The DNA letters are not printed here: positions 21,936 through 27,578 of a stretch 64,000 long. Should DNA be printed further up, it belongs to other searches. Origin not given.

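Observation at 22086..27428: Single 1780-aa polypeptide joining a Ser/Thr kinase, STAND ATPase, TPR array, GAF domain and a complete sigma-54 activator with HTH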

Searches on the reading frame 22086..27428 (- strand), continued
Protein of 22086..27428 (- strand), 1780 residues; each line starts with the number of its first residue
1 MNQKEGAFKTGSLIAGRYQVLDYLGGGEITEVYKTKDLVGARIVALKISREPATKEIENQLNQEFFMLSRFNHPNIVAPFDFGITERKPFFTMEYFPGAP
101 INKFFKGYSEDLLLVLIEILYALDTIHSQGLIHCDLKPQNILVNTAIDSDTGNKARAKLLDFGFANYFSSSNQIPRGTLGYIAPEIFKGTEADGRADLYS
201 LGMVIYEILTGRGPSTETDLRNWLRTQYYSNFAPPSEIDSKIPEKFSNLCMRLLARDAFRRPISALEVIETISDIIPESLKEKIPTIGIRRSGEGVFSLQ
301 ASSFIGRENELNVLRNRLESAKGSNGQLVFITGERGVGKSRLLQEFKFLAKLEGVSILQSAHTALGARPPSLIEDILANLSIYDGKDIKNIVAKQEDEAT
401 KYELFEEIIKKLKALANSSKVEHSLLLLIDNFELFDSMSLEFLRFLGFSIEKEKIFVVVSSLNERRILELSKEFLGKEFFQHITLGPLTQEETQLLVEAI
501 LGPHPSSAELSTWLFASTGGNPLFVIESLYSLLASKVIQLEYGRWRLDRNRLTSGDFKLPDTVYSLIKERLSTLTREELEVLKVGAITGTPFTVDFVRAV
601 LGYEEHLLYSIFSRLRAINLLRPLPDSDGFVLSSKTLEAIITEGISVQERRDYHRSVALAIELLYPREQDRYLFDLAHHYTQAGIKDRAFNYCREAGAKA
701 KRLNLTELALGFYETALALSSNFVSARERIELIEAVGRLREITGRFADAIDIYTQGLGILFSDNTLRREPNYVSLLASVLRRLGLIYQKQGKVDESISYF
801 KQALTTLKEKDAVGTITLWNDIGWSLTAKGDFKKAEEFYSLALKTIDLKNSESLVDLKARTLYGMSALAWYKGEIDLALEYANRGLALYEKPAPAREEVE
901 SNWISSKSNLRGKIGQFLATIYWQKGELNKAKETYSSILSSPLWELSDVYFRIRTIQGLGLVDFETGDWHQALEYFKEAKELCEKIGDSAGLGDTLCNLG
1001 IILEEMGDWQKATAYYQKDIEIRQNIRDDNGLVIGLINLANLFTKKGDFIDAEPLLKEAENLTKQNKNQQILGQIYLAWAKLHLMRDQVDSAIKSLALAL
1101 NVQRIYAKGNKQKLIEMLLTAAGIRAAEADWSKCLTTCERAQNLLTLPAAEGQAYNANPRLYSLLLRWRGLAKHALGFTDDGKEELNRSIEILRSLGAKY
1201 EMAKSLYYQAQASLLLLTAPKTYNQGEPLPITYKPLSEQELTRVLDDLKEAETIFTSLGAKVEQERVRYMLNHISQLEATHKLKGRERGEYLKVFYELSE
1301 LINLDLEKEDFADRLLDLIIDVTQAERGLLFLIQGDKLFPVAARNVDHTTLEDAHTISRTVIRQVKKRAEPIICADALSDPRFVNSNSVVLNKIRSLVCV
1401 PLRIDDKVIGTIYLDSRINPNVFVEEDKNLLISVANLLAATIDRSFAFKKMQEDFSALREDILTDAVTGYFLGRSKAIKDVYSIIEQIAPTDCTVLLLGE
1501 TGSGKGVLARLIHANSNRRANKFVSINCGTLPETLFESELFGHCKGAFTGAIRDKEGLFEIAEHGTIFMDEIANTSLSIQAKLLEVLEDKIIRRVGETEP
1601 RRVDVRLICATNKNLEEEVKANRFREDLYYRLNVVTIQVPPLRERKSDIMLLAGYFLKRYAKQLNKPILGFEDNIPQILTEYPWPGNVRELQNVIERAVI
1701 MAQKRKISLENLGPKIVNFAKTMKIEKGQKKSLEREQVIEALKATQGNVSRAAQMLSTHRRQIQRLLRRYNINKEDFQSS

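Call 82: search_protein_families(library=padloc, proteins=[window:22086-27428:-], max_evalue=0.001)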
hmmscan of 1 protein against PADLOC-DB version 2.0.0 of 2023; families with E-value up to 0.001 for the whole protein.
window:22086-27428:- (1780 aa): 40 families (the best 25 are shown)
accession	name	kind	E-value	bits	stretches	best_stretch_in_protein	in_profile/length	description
PDLC01995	RtcR_PspF2--CARF_AAA_HTH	-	1.6e-102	342.1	1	1448-1772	145-480/481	-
PDLC01994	RtcR_PspF1--CARF_AAA_HTH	-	7.9e-59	197.9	1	1472-1768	162-466/468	-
PDLC04053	PD-T4-6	-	5e-54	181.8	1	15-278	8-274/311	-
PDLC01993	RtcR--CARF_AAA_HTH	-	1.4e-53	180.2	1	1448-1736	160-453/523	-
PDLC04042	PD-T4-6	-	8.5e-51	171.3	1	10-279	3-276/292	-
PDLC04138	mad6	-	3.6e-49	166.2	1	14-283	49-321/659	mads_6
PDLC04060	PD-T4-6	-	6.7e-44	148.6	1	11-276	3-270/486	-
PDLC04061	PD-T4-6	-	1.2e-43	148.4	1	1-276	1-284/510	-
PDLC04054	PD-T4-6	-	4e-43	146.2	1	8-274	3-272/347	-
PDLC04047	PD-T4-6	-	4.2e-41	139.1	1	10-273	4-270/327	-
PDLC04039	PD-T4-6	-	1.9e-38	130.6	1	9-298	8-297/458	-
PDLC04043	PD-T4-6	-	2.8e-37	126.8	1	13-279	12-281/452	-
PDLC04048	PD-T4-6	-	3.8e-36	123.2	1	10-271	4-268/354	-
PDLC04057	PD-T4-6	-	1.2e-35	121.4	1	11-268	3-263/443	-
PDLC04041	PD-T4-6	-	1.8e-35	121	1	10-272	23-290/443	-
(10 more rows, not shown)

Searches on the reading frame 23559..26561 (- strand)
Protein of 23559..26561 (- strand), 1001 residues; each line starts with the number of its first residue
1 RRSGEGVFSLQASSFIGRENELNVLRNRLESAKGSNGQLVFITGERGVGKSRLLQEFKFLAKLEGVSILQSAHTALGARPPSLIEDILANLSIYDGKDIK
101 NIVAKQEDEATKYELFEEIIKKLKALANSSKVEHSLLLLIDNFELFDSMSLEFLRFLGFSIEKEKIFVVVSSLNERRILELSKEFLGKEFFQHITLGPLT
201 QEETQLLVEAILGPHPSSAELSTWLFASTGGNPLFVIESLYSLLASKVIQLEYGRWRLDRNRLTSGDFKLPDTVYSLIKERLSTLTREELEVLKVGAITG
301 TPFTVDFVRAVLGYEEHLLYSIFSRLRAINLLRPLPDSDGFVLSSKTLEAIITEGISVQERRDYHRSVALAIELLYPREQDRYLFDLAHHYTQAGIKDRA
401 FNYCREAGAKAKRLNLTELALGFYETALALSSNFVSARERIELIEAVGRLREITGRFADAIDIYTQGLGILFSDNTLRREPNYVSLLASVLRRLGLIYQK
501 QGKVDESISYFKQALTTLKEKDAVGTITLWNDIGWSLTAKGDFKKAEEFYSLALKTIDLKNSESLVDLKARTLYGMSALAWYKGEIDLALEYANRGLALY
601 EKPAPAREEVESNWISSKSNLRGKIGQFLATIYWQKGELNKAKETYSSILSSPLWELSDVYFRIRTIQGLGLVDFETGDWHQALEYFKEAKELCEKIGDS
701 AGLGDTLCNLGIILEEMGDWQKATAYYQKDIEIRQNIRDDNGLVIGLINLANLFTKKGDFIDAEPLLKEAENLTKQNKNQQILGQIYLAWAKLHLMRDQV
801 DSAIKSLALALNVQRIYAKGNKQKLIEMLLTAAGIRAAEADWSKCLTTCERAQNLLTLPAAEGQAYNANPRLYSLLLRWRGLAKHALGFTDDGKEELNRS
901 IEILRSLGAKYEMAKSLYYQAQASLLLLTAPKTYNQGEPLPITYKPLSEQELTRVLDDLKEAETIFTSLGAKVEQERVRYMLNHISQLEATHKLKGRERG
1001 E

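Call 66: search_solved_structures(query=window:23559-26561:-, max_evalue=0.01)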
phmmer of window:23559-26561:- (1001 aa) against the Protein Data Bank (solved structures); distinct sequences matched with E-value up to 0.01: 59.
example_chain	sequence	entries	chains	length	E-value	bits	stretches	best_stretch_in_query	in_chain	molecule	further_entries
9qhb_A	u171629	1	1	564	1.1e-26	96.5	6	493-600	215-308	Engineered tetratricopeptide repeat protein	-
8bu0_A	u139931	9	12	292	2.1e-15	59.1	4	493-563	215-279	Consensus tetratricopeptide repeat protein | Crystal structure of an 8-repeat consensus TPR superhelix with Zinc. | Monomer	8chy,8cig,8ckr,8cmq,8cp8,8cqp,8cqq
7obi_A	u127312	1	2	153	1.1e-14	56.7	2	667-737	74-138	CTPR-rv4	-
9qhc_A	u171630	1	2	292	2.9e-14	55.4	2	493-763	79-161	Engineered tetratricopeptide repeat protein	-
3sf4_A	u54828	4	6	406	3.5e-13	51.8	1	669-759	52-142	G-protein-signaling modulator 2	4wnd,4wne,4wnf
4wng_A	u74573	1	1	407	3.6e-13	51.8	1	669-759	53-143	G-protein-signaling modulator 2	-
6hc2_A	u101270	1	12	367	3.9e-13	51.6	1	669-759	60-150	G-protein-signaling modulator 2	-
5a6c_A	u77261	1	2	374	6.1e-12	47.7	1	669-759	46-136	G-PROTEIN-SIGNALING MODULATOR 2, AFADIN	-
3ro2_A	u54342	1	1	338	1.7e-11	46.2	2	669-759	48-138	G-protein-signaling modulator 2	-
4g2v_A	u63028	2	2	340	1.8e-11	46.1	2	669-759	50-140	G-protein-signaling modulator 2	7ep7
5a7d_B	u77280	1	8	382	1.9e-11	46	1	669-761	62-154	PINS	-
9gzg_A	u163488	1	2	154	5.3e-11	44.6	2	491-564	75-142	Engineered CTPR protein with glutamic acids for conductivity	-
7ai4_A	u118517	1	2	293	4.2e-09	38.3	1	690-770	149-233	Isoform C of Kinesin light chain 1,Isoform C of Kinesin light chain 1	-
5oj8_A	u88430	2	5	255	5.9e-09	37.8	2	690-770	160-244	Kinesin light chain 1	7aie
3nf1_A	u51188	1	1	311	6e-09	37.8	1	699-774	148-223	Kinesin light chain 1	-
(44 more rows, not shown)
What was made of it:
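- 23589..25526 (-): Arm plus TPR-type helical repeat sensor (aa about 635-1280; Pfam-supported for 777-1104). The PDB sequence search gives LGN, kinesin light chain and NprR (call 66).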
